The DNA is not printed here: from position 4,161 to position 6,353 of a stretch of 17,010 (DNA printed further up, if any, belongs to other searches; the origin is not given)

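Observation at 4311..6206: Stressosome RsbR paralog with an extracytoplasmic dCache sensor, two TM helices and a HAMP domain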

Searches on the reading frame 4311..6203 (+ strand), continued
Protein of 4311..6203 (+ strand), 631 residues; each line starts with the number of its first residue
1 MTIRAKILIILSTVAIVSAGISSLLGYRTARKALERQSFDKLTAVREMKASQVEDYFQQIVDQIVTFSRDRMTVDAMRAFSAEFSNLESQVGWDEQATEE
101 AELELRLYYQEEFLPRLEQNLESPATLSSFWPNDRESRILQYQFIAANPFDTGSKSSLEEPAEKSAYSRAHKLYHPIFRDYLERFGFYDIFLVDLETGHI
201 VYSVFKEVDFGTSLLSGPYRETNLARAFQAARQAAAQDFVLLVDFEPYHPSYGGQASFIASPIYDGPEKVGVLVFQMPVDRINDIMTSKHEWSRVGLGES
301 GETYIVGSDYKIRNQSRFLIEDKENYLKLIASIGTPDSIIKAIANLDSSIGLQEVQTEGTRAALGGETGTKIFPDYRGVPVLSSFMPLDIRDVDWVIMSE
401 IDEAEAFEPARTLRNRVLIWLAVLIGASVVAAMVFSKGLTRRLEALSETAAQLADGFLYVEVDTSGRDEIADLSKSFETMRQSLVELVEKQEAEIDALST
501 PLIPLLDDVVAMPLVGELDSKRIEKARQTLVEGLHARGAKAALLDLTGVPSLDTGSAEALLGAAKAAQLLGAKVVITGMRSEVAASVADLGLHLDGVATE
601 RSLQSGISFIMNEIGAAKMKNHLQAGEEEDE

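Call 25: find_encoding_contigs(protein=P0059, flank=8000, max_places=2)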
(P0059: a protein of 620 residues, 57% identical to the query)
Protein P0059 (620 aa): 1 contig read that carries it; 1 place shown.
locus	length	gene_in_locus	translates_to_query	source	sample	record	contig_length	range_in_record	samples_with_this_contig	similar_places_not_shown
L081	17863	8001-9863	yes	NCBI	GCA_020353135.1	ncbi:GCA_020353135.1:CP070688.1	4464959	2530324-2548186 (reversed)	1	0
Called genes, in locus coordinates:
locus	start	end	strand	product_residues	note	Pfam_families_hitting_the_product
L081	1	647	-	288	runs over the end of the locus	PF03881:Fructosamin_kin, PF01636:APH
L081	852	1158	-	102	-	-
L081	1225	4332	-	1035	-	PF03704:BTAD, PF13176:TPR_7 (faint), PF07719:TPR_2 (faint), PF13181:TPR_8 (faint), PF13374:TPR_10 (faint), PF13191:AAA_16, PF17874:TPR_MalT (weak), PF13424:TPR_12, +1 more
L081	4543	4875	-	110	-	PF08327:AHSA1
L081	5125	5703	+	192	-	PF13328:HD_4, PF01966:HD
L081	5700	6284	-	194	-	PF03848:TehB, PF05724:TPMT (weak), PF13489:Methyltransf_23, PF13847:Methyltransf_31, PF08241:Methyltransf_11, PF08242:Methyltransf_12, PF13649:Methyltransf_25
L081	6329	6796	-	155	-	PF01243:PNPOx_N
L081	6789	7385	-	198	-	PF02441:Flavoprotein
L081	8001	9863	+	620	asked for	PF02743:dCache_1, PF00672:HAMP, PF01740:STAS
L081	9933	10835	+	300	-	PF11563:Protoglobin, PF13466:STAS_2 (faint), PF01740:STAS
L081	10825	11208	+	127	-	PF01740:STAS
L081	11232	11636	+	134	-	PF13581:HATPase_c_2, PF02518:HATPase_c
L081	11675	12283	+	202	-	PF07228:SpoIIE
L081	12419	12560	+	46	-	PF01174:SNO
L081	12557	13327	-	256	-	PF00512:HisKA, PF02518:HATPase_c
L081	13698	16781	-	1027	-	PF00912:Transgly, PF00905:Transpeptidase, PF17957:Big_7 (faint)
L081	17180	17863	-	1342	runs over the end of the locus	PF00069:Pkinase, PF07714:PK_Tyr_Ser-Thr, PF13191:AAA_16, PF13424:TPR_12 (weak), PF00496:SBP_bac_5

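Call 26: find_encoding_contigs(protein=P0050, flank=8000, max_places=2)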
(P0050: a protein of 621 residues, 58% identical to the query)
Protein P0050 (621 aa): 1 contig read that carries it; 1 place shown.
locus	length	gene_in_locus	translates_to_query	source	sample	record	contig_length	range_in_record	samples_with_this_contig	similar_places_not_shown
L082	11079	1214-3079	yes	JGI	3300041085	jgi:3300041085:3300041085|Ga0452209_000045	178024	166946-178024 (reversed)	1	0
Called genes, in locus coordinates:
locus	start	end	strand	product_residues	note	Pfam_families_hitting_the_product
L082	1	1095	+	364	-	?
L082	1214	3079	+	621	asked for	PF02743:dCache_1 (faint), PF00672:HAMP, PF01740:STAS, PF13466:STAS_2 (weak)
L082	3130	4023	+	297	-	PF11563:Protoglobin, PF01740:STAS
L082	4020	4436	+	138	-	PF01740:STAS (weak)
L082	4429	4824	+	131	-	PF13581:HATPase_c_2, PF02518:HATPase_c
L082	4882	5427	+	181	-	PF07228:SpoIIE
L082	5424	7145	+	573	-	PF02518:HATPase_c (faint), PF07228:SpoIIE, PF13581:HATPase_c_2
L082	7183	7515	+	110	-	PF01740:STAS, PF13466:STAS_2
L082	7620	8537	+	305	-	PF00459:Inositol_P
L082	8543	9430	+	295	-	-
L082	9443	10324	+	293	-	-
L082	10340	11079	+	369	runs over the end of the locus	PF04069:OpuAC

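Call 27: find_encoding_contigs(protein=P0117, flank=8000, max_places=2)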
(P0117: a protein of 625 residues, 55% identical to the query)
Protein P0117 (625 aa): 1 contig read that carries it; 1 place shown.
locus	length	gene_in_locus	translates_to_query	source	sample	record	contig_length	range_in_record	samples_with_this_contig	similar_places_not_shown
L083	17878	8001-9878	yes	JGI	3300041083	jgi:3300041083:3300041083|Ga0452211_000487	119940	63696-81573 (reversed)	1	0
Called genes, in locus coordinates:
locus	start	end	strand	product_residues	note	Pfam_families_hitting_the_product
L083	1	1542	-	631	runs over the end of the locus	PF01326:PPDK_N (weak), PF27448:Rph_4th (weak), PF00391:PEP-utilizers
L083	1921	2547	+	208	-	PF04955:HupE_UreJ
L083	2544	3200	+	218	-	PF20122:DUF6512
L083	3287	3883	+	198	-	-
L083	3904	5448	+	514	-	PF01471:PG_binding_1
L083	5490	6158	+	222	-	PF00005:ABC_tran, PF02463:SMC_N (faint), PF13304:AAA_21 (faint)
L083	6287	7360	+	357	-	PF02687:FtsX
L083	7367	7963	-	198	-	-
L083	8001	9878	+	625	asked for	PF02743:dCache_1 (weak), PF00672:HAMP, PF01740:STAS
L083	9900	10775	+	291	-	PF11563:Protoglobin, PF01740:STAS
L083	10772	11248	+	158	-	PF01740:STAS (weak)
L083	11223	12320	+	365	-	PF13581:HATPase_c_2, PF02518:HATPase_c, PF07228:SpoIIE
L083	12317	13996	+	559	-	PF07228:SpoIIE, PF13581:HATPase_c_2, PF02518:HATPase_c (weak)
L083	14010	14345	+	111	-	PF01740:STAS, PF13466:STAS_2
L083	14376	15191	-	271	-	-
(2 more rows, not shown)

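Call 30: search_protein_families(library=pfam, proteins=[L001:45-1910:+, L002:9010-12891:+, L003:8950-11193:+, L010:8108-11653:+, L023:8635-11127:+, L041:8983-11124:+, L030:8920-11325:+, L011:9001-11322:+, L076:8962-11088:+, L021:5896-9963:+], max_evalue=0.0001)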
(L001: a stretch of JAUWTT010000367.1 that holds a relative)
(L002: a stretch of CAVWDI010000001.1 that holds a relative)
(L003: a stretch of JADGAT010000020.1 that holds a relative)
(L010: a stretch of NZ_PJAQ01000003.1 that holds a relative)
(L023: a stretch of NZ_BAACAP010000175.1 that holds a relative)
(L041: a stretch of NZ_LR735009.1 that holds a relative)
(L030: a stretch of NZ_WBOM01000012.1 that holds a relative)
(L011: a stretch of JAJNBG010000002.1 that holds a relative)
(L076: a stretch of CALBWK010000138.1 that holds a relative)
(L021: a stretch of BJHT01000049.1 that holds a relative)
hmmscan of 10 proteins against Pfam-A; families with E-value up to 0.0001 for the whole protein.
L001:45-1910:+ (622 aa): 2 families
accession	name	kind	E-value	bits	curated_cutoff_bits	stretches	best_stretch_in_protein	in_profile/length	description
PF00672.30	HAMP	-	2.3e-14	53.9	25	1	438-488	2-52/53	HAMP domain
PF01740.26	STAS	-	6.3e-11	42.4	22.6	1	505-596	3-94/106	STAS domain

L002:9010-12891:+ (1294 aa): 12 families
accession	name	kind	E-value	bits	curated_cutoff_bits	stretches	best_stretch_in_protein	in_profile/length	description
PF07228.17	SpoIIE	-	1.4e-51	175.6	25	1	957-1147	2-191/192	Stage II sporulation protein E (SpoIIE)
PF13426.13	PAS_9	-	7e-47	158.4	27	2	628-730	2-103/103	PAS domain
PF00989.32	PAS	-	7.8e-37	126.2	22.6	2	623-728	7-113/113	PAS fold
PF13581.12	HATPase_c_2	-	1.3e-22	80.6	27.4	1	1166-1289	4-127/127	Histidine kinase-like ATPase domain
PF08448.16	PAS_4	-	2.1e-22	79.9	23.1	2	628-731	6-108/110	PAS fold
PF13188.13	PAS_8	-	1.3e-18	66.6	21.8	1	492-541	1-51/65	PAS domain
PF00672.30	HAMP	-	6e-13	49.3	25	1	411-461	1-50/53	HAMP domain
PF08447.18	PAS_3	-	2.6e-12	47.2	25.6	1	642-723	4-87/89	PAS fold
PF02743.24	dCache_1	-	1.5e-09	38.2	45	1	187-299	87-184/240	Cache domain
PF24820.1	Diguanyl_cycl_sensor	-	1.2e-08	35.3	28.1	0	498-592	2-97/109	Diguanylate cyclase-like sensor domain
PF12860.13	PAS_7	-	2.5e-06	28.1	27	0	502-613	5-114/115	PAS fold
PF02518.31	HATPase_c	-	1.1e-05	26.3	26.4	1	1193-1272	5-85/111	Histidine kinase-, DNA gyrase B-, and HSP90-like ATPase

L003:8950-11193:+ (748 aa): 2 families
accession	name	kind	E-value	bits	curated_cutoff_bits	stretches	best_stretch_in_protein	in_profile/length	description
PF00015.26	MCPsignal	-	1.1e-41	143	34.6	1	535-713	1-172/172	Methyl-accepting chemotaxis protein (MCP) signalling domain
PF02743.24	dCache_1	-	2.2e-11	44.2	45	1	193-404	67-237/240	Cache domain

L010:8108-11653:+ (1182 aa): 7 families
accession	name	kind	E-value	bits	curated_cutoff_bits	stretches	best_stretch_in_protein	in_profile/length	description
PF00072.30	Response_reg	-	4.3e-42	143.2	30.2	2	946-1054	1-110/111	Response regulator receiver domain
PF02518.31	HATPase_c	-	4.2e-31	108.1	26.4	1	801-913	2-109/111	Histidine kinase-, DNA gyrase B-, and HSP90-like ATPase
PF00512.31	HisKA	-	3.9e-19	68.9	26.9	1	686-754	1-66/66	His Kinase A (phospho-acceptor) domain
PF00989.32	PAS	-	5.7e-14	52.5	22.6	1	551-663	2-113/113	PAS fold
PF13426.13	PAS_9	-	7.4e-13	49.1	27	1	560-665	1-103/103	PAS domain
PF00672.30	HAMP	-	3.2e-10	40.6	25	1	437-486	3-52/53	HAMP domain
PF13188.13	PAS_8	-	1.3e-06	28.6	21.8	1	551-597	2-45/65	PAS domain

L023:8635-11127:+ (831 aa): 3 families
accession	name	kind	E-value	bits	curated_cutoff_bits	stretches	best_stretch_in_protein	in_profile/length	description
PF00211.25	Guanylate_cyc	-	2.9e-51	174.1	21.9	1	639-816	4-182/183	Adenylate and Guanylate cyclase catalytic domain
PF02743.24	dCache_1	-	2.3e-12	47.4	45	1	170-513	17-237/240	Cache domain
PF00672.30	HAMP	-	5.1e-11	43.2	25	1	550-602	1-53/53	HAMP domain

L041:8983-11124:+ (714 aa): 3 families
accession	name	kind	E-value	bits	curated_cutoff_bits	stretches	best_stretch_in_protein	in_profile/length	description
PF00211.25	Guanylate_cyc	-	3.8e-44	150.9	21.9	1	523-700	4-182/183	Adenylate and Guanylate cyclase catalytic domain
PF02743.24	dCache_1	-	9.9e-13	48.6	45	1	187-316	67-183/240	Cache domain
PF00672.30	HAMP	-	2.4e-11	44.2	25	1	435-485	2-52/53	HAMP domain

L030:8920-11325:+ (802 aa): 3 families
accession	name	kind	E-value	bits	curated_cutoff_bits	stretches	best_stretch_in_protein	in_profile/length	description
PF00015.26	MCPsignal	-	1.4e-42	145.9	34.6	1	612-768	15-171/172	Methyl-accepting chemotaxis protein (MCP) signalling domain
PF02743.24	dCache_1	-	9.5e-08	32.3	45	1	219-353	67-187/240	Cache domain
PF00672.30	HAMP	-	5.4e-06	27.1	25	1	469-520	1-51/53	HAMP domain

L011:9001-11322:+ (774 aa): 3 families
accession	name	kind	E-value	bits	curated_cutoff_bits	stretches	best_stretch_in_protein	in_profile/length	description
PF07228.17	SpoIIE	-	2.1e-23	83.7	25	1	580-773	2-190/192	Stage II sporulation protein E (SpoIIE)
PF02743.24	dCache_1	-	1.7e-11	44.6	45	1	185-396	67-237/240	Cache domain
PF00672.30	HAMP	-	1.1e-08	35.6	25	1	433-484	1-52/53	HAMP domain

L076:8962-11088:+ (709 aa): 3 families
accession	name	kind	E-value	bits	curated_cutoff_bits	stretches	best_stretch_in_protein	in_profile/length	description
PF00211.25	Guanylate_cyc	-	4.6e-39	134.3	21.9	1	530-696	4-171/183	Adenylate and Guanylate cyclase catalytic domain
PF00672.30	HAMP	-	7.7e-12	45.8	25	1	442-490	2-50/53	HAMP domain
PF02743.24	dCache_1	-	3.2e-06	27.3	45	0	193-404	67-237/240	Cache domain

L021:5896-9963:+ (1356 aa): 7 families
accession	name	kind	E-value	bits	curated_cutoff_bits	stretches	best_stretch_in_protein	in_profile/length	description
PF00072.30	Response_reg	-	2.5e-32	111.8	30.2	1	937-1050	1-111/111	Response regulator receiver domain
PF02518.31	HATPase_c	-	2.6e-32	112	26.4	1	770-878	2-109/111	Histidine kinase-, DNA gyrase B-, and HSP90-like ATPase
PF00211.25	Guanylate_cyc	-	3.7e-20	72.7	21.9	1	1091-1263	8-176/183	Adenylate and Guanylate cyclase catalytic domain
PF00512.31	HisKA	-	1.7e-19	70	26.9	1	656-722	2-65/66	His Kinase A (phospho-acceptor) domain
PF00672.30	HAMP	-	2.6e-09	37.7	25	1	462-503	11-52/53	HAMP domain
PF02743.24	dCache_1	-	5.3e-05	23.3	45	0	246-327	101-176/240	Cache domain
PF13426.13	PAS_9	-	7.1e-05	23.5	27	0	543-641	14-103/103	PAS domain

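Call 32: find_encoding_contigs(protein=P0076, flank=7000, max_places=1)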
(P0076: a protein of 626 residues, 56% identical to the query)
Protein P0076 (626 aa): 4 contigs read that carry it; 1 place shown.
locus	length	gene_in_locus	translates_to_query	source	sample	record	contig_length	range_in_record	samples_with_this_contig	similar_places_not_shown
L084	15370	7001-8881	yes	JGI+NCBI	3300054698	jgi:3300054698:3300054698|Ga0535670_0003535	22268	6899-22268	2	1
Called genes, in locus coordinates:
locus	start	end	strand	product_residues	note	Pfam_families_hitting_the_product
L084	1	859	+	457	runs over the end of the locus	PF00520:Ion_trans, PF07885:Ion_trans_2, PF00027:cNMP_binding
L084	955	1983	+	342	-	PF03951:Gln-synt_N, PF00120:Gln-synt_C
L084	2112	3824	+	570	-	PF11845:Tll0287-like, PF00672:HAMP, PF00989:PAS, PF13188:PAS_8 (faint), PF13426:PAS_9, PF01740:STAS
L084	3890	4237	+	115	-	PF13453:Zn_ribbon_TFIIB (weak)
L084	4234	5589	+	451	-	PF00909:Ammonium_transp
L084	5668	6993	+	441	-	PF00909:Ammonium_transp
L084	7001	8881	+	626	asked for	PF02743:dCache_1 (faint), PF00672:HAMP, PF01740:STAS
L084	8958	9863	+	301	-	PF11563:Protoglobin, PF01740:STAS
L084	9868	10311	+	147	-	PF01740:STAS (weak)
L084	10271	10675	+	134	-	PF13581:HATPase_c_2, PF02518:HATPase_c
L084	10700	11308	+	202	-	PF07228:SpoIIE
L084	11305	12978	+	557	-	PF07228:SpoIIE, PF13581:HATPase_c_2, PF02518:HATPase_c (weak)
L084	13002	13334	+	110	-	PF01740:STAS, PF13466:STAS_2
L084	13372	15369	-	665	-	PF00916:Sulfate_transp, PF01740:STAS, PF13466:STAS_2, PF00027:cNMP_binding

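Call 33: find_encoding_contigs(protein=P0079, flank=7000, max_places=1)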
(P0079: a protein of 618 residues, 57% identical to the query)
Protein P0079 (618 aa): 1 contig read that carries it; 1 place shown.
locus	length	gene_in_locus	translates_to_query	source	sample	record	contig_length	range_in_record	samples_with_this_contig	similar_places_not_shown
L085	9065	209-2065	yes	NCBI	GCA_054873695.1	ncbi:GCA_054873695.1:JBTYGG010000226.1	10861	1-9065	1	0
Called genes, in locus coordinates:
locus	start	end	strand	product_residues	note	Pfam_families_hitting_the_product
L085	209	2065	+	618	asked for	PF02743:dCache_1 (weak), PF00672:HAMP, PF01740:STAS, PF13466:STAS_2 (weak)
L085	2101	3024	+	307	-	PF11563:Protoglobin, PF13466:STAS_2 (faint), PF01740:STAS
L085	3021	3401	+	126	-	PF01740:STAS (weak)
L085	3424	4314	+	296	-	PF13581:HATPase_c_2, PF02518:HATPase_c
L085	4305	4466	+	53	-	-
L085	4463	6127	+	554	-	PF07228:SpoIIE, PF13581:HATPase_c_2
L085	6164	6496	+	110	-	PF01740:STAS, PF13466:STAS_2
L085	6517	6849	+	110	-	PF01740:STAS, PF13466:STAS_2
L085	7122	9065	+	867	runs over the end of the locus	PF01636:APH, PF19974:TCAD9 (weak), PF01163:RIO1 (weak), PF19974:TCAD9, PF25969:NUDT9_N, PF00293:NUDIX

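Call 34: find_encoding_contigs(protein=P0098, flank=7000, max_places=1)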
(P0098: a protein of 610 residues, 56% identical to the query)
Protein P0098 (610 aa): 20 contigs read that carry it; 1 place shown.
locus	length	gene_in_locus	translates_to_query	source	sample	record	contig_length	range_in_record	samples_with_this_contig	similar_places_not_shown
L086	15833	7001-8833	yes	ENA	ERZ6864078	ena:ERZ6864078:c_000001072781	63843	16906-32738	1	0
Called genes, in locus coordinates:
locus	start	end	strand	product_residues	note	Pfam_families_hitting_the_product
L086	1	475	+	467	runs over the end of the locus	PF00282:Pyridoxal_deC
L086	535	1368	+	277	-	PF05448:AXE1 (faint), PF06500:FrsA-like (faint), PF01738:DLH, PF00326:Peptidase_S9 (faint), PF02230:Abhydrolase_2 (faint)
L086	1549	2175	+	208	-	PF01810:LysE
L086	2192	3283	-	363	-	PF21088:MS_channel_1st, PF00924:MS_channel_2nd, PF21082:MS_channel_3rd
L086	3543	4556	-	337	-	PF00561:Abhydrolase_1, PF12146:Hydrolase_4 (weak), PF12697:Abhydrolase_6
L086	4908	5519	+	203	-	PF06445:GyrI-like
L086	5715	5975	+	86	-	PF04134:DCC1-like (weak)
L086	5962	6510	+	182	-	PF01738:DLH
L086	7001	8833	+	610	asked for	PF02743:dCache_1, PF00672:HAMP, PF01740:STAS, PF13466:STAS_2 (weak)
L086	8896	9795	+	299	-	PF11563:Protoglobin, PF13466:STAS_2 (faint), PF01740:STAS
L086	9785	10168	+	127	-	PF01740:STAS (weak)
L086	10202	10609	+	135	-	PF13581:HATPase_c_2, PF02518:HATPase_c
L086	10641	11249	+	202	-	PF07228:SpoIIE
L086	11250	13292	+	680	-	PF00512:HisKA, PF02518:HATPase_c, PF00072:Response_reg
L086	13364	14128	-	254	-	PF12704:MacB_PCD (weak), PF02687:FtsX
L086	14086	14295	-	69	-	PF00072:Response_reg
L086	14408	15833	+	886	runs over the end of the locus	PF25873:WHD_MalT, PF13424:TPR_12 (faint), PF17874:TPR_MalT, PF00196:GerE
